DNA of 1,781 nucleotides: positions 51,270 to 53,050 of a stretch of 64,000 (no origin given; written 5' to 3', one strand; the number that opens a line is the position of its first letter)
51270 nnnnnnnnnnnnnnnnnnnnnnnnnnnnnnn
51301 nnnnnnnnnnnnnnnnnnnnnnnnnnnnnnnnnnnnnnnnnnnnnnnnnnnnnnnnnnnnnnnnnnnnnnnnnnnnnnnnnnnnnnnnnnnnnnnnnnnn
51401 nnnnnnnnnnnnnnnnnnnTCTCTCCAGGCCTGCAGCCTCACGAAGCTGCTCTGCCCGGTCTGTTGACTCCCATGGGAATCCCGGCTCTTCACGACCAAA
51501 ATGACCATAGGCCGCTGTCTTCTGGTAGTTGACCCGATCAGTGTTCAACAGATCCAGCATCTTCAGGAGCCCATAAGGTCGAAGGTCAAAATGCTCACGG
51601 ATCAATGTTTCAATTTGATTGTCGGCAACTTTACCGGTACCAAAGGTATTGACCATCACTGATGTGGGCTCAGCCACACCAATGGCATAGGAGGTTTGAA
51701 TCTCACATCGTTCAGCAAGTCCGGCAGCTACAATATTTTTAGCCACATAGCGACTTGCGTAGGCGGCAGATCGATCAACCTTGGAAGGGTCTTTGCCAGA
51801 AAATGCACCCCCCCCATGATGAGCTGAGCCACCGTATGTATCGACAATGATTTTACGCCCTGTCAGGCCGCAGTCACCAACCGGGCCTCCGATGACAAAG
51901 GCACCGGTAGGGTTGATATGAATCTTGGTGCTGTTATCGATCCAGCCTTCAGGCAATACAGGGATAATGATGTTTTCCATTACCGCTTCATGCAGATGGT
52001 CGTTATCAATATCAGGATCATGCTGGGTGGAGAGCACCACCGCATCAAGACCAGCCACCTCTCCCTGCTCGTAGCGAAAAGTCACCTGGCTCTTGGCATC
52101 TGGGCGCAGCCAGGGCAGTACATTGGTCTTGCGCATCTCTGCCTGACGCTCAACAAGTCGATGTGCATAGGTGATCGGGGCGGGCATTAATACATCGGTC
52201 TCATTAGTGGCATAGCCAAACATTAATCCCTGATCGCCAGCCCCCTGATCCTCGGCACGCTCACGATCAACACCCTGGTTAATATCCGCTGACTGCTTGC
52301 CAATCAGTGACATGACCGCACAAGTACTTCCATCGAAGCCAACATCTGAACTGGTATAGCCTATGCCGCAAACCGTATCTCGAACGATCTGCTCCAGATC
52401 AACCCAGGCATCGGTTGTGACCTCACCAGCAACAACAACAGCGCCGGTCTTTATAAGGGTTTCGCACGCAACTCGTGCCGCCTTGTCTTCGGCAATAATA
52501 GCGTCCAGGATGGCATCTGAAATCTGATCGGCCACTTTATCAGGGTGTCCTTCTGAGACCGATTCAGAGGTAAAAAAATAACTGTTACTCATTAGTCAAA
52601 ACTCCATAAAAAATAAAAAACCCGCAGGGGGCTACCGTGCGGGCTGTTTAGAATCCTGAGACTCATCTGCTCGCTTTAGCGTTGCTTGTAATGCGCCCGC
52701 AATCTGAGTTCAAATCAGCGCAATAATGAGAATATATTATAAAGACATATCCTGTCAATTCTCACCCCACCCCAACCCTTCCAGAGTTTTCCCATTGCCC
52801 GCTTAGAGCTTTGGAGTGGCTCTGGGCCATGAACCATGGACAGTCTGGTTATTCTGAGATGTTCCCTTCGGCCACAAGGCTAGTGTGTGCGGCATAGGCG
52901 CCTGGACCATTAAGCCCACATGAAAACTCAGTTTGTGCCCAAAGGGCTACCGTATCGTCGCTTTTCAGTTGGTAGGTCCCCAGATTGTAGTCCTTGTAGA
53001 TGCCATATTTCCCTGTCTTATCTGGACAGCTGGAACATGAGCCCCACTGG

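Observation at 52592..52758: Terminator/antiterminator leader upstream of metK: candidate SAM-responsive riboswitch or attenuator of unassigned class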

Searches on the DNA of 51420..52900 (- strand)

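Call 4: search_rna_families(source=window, start=52500, end=52900, threshold=evalue, max_evalue=10, show_alignments=3)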
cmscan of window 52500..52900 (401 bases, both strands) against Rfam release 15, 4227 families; matches with E-value up to 10: 5.
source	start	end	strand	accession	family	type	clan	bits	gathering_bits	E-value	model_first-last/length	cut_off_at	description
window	52655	52731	-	RF00521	SAM_alpha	Cis-reg; riboswitch;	-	30.3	36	4.1e-05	1-79/79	no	Alpha-proteobacteria SAM riboswitch aptamer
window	52608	52681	-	RF04312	trpB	Cis-reg;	-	18.7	59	3.9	1-107/107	no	trpB ncRNA motif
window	52609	52691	+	RF02632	Hrs10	Gene; sRNA;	-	18.6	108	0.096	1-148/148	no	Hfq-regulated sRNA 10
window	52572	52675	-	RF01770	rimP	Cis-reg; leader;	-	18.6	47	1.3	1-102/102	no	Gammaprotebacteria rimP leader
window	52760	52825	-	RF02028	mir-1827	Gene; miRNA;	-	16.3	82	0.99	1-66/66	no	mir-1827 microRNA precursor family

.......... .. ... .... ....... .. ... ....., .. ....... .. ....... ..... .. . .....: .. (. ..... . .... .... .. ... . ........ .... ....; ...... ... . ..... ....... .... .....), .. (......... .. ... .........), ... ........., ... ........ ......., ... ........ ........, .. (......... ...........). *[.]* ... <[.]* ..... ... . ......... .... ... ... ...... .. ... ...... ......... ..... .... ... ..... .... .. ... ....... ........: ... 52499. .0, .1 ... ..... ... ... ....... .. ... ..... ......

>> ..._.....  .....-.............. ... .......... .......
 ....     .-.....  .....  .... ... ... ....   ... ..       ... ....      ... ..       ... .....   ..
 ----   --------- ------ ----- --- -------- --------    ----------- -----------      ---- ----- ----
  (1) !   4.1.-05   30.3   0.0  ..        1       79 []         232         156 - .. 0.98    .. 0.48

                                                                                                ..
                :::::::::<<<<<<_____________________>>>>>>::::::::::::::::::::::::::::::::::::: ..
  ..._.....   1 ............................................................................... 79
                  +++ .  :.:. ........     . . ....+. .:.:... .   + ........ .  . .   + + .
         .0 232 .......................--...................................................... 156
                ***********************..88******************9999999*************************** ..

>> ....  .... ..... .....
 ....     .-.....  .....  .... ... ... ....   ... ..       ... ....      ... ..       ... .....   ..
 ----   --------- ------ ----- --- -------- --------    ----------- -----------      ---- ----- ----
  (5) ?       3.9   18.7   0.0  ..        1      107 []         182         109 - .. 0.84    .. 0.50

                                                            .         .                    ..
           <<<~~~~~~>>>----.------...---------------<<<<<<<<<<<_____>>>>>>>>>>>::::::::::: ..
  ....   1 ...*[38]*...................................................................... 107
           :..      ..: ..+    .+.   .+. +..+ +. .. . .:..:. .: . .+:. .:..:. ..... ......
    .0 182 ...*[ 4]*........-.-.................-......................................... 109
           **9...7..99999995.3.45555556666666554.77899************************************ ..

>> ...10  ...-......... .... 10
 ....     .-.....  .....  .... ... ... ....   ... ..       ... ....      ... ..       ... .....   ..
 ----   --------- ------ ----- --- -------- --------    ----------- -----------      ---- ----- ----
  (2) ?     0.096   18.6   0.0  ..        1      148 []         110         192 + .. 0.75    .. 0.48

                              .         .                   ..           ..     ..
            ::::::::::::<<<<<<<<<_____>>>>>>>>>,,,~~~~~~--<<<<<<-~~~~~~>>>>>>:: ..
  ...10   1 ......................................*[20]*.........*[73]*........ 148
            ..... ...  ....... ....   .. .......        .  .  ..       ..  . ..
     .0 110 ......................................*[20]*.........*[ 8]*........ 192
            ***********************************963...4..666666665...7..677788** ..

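Call 12: search_rna_families(sources=[L072, L075, L078, L079, L080, L001, L062, L002, L004, L074, L076], threshold=gathering)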
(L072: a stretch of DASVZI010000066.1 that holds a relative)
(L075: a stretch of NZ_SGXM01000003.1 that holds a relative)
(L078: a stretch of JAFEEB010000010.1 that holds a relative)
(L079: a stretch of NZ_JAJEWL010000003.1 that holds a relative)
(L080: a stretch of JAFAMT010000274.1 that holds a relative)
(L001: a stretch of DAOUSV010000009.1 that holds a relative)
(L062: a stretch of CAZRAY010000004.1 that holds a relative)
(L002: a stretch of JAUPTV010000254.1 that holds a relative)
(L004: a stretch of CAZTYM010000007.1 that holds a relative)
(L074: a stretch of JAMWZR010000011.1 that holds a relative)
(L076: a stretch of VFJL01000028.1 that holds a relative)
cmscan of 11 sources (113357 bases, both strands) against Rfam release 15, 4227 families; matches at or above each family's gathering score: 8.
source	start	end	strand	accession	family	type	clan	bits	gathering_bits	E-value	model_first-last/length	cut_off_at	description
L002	2238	2315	+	RF01057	SAH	Cis-reg; riboswitch;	-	63.7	37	3.6e-09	1-78/78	no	SAH (S-adenosyl-L-homocysteine) riboswitch aptamer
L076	1674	1753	+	RF01057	SAH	Cis-reg; riboswitch;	-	60.8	37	1.8e-08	1-78/78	no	SAH (S-adenosyl-L-homocysteine) riboswitch aptamer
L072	7611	7680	+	RF01057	SAH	Cis-reg; riboswitch;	-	60.1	37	2.5e-08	1-78/78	no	SAH (S-adenosyl-L-homocysteine) riboswitch aptamer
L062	5849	5923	+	RF01057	SAH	Cis-reg; riboswitch;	-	52.3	37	1.6e-06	1-78/78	no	SAH (S-adenosyl-L-homocysteine) riboswitch aptamer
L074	7215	7292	+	RF01057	SAH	Cis-reg; riboswitch;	-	51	37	3.1e-06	1-78/78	no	SAH (S-adenosyl-L-homocysteine) riboswitch aptamer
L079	7444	7543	+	RF01057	SAH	Cis-reg; riboswitch;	-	49.5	37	6.9e-06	1-78/78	no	SAH (S-adenosyl-L-homocysteine) riboswitch aptamer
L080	2057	2146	+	RF01057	SAH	Cis-reg; riboswitch;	-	49.1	37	8.7e-06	1-78/78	no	SAH (S-adenosyl-L-homocysteine) riboswitch aptamer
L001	2131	2205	+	RF01057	SAH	Cis-reg; riboswitch;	-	45.8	37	4.9e-05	1-78/78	no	SAH (S-adenosyl-L-homocysteine) riboswitch aptamer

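Call 20: search_rna_families(sources=[L086, L101, L107, L116, L118, L121, L124, L135, L137, L141, L145, L148, L161, L128, L142, L163, L084, L087, L099, L081], threshold=gathering)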
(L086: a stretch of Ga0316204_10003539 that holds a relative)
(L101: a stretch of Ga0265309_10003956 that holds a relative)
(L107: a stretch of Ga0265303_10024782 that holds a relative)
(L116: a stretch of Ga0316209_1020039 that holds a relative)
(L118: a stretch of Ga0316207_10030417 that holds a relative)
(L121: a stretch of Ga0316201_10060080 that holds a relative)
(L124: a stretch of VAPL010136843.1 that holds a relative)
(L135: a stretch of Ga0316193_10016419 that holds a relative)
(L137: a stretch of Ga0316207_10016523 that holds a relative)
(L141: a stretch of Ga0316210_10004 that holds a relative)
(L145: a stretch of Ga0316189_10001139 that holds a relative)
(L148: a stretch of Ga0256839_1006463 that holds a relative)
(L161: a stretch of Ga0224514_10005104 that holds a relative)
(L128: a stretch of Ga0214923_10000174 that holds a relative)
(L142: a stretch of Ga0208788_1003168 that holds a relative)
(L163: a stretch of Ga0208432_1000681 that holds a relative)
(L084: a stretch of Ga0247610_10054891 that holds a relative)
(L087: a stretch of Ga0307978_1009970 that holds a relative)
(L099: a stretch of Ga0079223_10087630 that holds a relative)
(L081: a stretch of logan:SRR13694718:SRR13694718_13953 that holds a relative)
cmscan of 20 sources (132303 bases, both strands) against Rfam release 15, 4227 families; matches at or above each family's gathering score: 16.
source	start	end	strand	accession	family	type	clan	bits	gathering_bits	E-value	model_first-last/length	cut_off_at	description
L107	1627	1706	-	RF01057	SAH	Cis-reg; riboswitch;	-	66.1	37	1.2e-09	1-78/78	no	SAH (S-adenosyl-L-homocysteine) riboswitch aptamer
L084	237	296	-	RF01726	SAM-II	Cis-reg; riboswitch;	-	65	44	6.2e-10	1-60/60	no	SAM-II riboswitch aptamer (SAM-II long loop)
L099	182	241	+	RF01726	SAM-II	Cis-reg; riboswitch;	-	64.6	44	7.5e-10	1-60/60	no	SAM-II riboswitch aptamer (SAM-II long loop)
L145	8762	8841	-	RF01057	SAH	Cis-reg; riboswitch;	-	63.1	37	5.9e-09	1-78/78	no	SAH (S-adenosyl-L-homocysteine) riboswitch aptamer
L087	1853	1911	-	RF01726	SAM-II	Cis-reg; riboswitch;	-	62.8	44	2.1e-09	1-60/60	no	SAM-II riboswitch aptamer (SAM-II long loop)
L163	1499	1586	+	RF01057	SAH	Cis-reg; riboswitch;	-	62.1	37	1e-08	1-78/78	no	SAH (S-adenosyl-L-homocysteine) riboswitch aptamer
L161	3655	3737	+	RF01057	SAH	Cis-reg; riboswitch;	-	59.8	37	3.5e-08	1-78/78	no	SAH (S-adenosyl-L-homocysteine) riboswitch aptamer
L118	205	281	-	RF01057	SAH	Cis-reg; riboswitch;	-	57.8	37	9.9e-08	1-78/78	no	SAH (S-adenosyl-L-homocysteine) riboswitch aptamer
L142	2229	2312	-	RF01057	SAH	Cis-reg; riboswitch;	-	55.6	37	3.3e-07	1-78/78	no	SAH (S-adenosyl-L-homocysteine) riboswitch aptamer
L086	1297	1398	-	RF01057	SAH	Cis-reg; riboswitch;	-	52.9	37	1.3e-06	1-78/78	no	SAH (S-adenosyl-L-homocysteine) riboswitch aptamer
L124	8831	8926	-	RF01057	SAH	Cis-reg; riboswitch;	-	52.8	37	1.4e-06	1-78/78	no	SAH (S-adenosyl-L-homocysteine) riboswitch aptamer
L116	476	564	-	RF01057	SAH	Cis-reg; riboswitch;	-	51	37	3.7e-06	1-78/78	no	SAH (S-adenosyl-L-homocysteine) riboswitch aptamer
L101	2583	2694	+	RF01057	SAH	Cis-reg; riboswitch;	-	46.7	37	3.7e-05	1-78/78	no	SAH (S-adenosyl-L-homocysteine) riboswitch aptamer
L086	2749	2825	-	RF00521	SAM_alpha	Cis-reg; riboswitch;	-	38.6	36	7.7e-05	1-79/79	no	Alpha-proteobacteria SAM riboswitch aptamer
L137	4442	4518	+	RF00521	SAM_alpha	Cis-reg; riboswitch;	-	36.4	36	0.0003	1-79/79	no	Alpha-proteobacteria SAM riboswitch aptamer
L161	2280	2355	+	RF00521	SAM_alpha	Cis-reg; riboswitch;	-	36.1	36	0.00037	1-79/79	no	Alpha-proteobacteria SAM riboswitch aptamer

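Call 30: build_rna_model(alignment_id=A1, structure=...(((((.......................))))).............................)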
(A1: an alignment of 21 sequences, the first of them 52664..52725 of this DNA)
Model R1 built from alignment A1 (21 sequences, 65 columns); structure: as given.
model positions 62; base pairs 5; branch points 0; effective number of sequences 3.08; information 0.902 bits per position. Calibrated on 0.2 Mb of random sequence (short: E-values are rough).
structure used (alignment columns):
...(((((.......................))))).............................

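Call 32: search_with_rna_model(model_id=R1, sources=[window, L001, L002, L003, L004, L005, L006, L007, L008, L009, L010, L011, L012, L013, L014, L015, L016, L017, L018, L019, L020, L021, L022, L023, L024, L025, L026, L027, L028, L029, L030, L031, L032, L033, L034, L035, L036, L037, L038, L039, L040, L041, L042, L043, L044, L045, L046, L047, L048, L049, L050, L051, L052, L053, L054, L055, L056, L057, L058, L059, L060, L061, L062, L063, L064, L065, L066, L067, L068, L069, L070, L071, L072, L073, L074, L075, L076, L077, L078, L079, L080, L081, L082, L083], max_evalue=10)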
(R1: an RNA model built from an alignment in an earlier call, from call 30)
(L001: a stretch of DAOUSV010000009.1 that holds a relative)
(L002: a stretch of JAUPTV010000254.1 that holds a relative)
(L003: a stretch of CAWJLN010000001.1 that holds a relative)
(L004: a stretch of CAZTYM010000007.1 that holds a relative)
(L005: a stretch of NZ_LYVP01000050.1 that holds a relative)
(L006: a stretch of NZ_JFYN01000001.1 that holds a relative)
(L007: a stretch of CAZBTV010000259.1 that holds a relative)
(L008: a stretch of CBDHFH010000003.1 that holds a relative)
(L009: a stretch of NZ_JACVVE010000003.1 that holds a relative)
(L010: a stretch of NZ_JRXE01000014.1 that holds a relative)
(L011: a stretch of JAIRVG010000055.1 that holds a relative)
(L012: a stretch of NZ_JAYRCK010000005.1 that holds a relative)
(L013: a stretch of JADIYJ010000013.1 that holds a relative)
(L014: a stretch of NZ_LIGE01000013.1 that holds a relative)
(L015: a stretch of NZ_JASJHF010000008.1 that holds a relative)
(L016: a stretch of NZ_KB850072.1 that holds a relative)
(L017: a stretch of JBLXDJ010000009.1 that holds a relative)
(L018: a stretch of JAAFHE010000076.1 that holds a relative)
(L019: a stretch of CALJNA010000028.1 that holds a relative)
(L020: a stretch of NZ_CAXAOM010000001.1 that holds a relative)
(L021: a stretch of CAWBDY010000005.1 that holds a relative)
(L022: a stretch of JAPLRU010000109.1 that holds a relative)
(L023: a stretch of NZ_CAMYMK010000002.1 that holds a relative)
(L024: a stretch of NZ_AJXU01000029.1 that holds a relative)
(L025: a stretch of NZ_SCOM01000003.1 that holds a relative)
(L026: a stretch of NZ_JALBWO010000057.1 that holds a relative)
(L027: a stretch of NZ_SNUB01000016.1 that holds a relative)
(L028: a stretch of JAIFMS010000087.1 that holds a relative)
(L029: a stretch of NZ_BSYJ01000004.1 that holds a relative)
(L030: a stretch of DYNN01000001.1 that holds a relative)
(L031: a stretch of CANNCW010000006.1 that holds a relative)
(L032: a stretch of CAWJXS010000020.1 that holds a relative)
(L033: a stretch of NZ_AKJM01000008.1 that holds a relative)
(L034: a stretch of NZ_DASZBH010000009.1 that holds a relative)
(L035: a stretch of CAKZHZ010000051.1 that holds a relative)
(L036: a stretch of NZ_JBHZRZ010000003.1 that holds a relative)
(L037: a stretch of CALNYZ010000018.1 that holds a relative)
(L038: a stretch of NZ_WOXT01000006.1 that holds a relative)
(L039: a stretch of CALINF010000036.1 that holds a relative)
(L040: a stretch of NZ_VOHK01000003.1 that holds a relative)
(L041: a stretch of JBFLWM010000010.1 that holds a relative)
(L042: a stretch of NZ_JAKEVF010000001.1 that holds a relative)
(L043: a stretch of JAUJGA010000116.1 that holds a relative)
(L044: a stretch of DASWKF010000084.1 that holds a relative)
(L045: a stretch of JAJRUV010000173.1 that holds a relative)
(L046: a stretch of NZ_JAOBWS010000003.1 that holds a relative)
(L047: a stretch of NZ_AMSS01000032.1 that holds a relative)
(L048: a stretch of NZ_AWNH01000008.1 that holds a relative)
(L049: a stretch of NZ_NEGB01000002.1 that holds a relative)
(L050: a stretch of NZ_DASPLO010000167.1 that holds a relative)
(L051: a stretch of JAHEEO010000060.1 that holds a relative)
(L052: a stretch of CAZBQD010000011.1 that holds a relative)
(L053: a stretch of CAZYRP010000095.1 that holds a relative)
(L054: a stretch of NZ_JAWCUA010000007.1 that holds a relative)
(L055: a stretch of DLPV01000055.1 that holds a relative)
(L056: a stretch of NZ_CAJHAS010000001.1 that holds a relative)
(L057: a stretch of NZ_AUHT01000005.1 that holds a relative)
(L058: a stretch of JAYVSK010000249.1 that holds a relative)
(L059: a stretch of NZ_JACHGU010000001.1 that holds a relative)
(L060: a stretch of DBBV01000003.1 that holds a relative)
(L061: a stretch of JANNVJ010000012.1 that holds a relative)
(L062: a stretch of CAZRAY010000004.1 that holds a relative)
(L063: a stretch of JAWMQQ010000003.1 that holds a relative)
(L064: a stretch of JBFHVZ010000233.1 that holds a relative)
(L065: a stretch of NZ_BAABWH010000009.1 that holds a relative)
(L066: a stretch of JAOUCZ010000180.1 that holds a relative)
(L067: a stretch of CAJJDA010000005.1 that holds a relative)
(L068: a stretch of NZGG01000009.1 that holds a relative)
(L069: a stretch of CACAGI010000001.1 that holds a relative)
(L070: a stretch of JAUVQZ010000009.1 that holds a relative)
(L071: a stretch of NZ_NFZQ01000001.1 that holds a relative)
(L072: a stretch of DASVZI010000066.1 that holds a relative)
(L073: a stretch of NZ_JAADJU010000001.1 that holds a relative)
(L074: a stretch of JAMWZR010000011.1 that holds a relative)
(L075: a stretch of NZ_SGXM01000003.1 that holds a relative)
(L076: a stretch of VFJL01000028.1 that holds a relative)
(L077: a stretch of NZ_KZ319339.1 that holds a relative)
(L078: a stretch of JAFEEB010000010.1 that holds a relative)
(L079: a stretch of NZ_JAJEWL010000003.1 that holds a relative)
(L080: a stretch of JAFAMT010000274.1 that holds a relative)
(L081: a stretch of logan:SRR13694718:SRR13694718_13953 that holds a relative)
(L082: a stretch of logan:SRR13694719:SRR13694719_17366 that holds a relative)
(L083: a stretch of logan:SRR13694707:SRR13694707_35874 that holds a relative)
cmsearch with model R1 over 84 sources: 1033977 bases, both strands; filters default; matches with E-value up to 10: 17.
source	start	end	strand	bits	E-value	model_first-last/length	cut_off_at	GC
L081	2869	2930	+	75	1.2e-17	1-62/62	no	0.48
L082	2869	2930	+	75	1.2e-17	1-62/62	no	0.48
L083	2869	2930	+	75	1.2e-17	1-62/62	no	0.48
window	52664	52725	-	72.1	7.8e-17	1-62/62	no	0.48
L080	623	685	+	31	1.5e-05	1-62/62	no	0.51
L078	5878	5943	+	17.8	0.063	1-62/62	no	0.5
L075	5863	5944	+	17.3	0.088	1-62/62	no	0.6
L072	4298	4343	+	17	0.1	1-62/62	no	0.54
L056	9774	9815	+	13.7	0.85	1-62/62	no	0.38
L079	5821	5906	+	13.1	1.2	1-62/62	no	0.55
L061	6091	6112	+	12.2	2.2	1-62/62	no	0.45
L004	7747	7807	+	11.7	3.1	1-62/62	no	0.44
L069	5159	5197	-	11.7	3.1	1-62/62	no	0.41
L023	2561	2601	-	11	4.7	1-62/62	no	0.51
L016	267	323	-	10.9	4.9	1-62/62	no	0.35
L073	9587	9640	-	10.4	6.7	1-62/62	no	0.67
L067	1025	1081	-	9.9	9.2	1-62/62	no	0.42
